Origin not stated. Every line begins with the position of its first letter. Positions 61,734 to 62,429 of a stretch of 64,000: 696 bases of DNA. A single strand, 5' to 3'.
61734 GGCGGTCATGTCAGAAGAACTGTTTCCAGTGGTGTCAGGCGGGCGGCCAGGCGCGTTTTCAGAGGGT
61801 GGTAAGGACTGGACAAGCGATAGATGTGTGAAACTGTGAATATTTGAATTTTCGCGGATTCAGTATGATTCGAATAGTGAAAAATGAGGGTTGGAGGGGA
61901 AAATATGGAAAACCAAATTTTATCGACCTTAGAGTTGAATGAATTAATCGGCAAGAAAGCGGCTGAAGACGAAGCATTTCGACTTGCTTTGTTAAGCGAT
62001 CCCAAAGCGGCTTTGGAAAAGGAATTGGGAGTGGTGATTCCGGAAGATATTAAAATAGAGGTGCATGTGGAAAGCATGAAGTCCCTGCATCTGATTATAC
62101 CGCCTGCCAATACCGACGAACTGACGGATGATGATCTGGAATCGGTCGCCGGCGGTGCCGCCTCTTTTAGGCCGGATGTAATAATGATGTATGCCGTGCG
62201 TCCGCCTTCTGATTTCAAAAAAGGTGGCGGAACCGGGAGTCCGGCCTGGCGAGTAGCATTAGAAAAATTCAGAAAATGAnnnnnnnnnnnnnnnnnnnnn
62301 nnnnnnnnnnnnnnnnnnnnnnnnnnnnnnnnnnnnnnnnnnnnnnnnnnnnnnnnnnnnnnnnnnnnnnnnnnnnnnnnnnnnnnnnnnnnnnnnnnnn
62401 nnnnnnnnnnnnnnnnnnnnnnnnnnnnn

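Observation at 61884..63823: NHLP-leader precursor with a Cys-free aromatic/Pro-rich core, translationally coupled to an rSAM-SPASM enzyme fused to a TPR domain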

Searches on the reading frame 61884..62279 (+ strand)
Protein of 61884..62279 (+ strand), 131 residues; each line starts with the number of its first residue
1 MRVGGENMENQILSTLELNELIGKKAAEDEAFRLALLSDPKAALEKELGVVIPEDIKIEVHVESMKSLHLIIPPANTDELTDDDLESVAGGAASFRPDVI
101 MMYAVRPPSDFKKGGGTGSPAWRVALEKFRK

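Call 5: search_protein_families(library=pfam, proteins=[window:61884-62279:+], max_evalue=0.01)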
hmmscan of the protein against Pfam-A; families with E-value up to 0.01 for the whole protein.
window:61884-62279:+ (131 aa): 1 family
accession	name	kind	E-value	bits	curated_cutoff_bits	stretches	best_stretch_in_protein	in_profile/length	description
PF02979.21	NHase_alpha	-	3.2e-06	27.1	27.2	1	29-88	114-174/184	Nitrile hydratase, alpha chain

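Call 6: search_protein_families(library=ncbifam, proteins=[window:61884-62279:+], max_evalue=0.01)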
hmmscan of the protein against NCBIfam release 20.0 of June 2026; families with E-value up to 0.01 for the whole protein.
window:61884-62279:+ (131 aa): 5 families
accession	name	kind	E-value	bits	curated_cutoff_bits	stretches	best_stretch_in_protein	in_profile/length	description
TIGR03793.1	leader_NHLP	domain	5.7e-21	74.2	50.9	1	17-91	4-77/77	NHLP leader peptide family RiPP precursor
TIGR01323.1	nitrile_alph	equivalog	6.4e-06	25.8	249.85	1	29-88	114-174/189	nitrile hydratase subunit alpha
NF038399.1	NH_RiPP_Os17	domain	4.1e-05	23.6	40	1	18-49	3-32/63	Os1348 family NHLP clan protein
TIGR03795.1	RNP_Burkhold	subfamily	0.0039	17.5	41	1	26-67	24-65/114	BMA_0021/BMA_0022 family TOMM bacteriocin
TIGR03887.1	thiocyan_alph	equivalog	0.0042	16.9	291.45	1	31-88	127-185/200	thiocyanate hydrolase subunit gamma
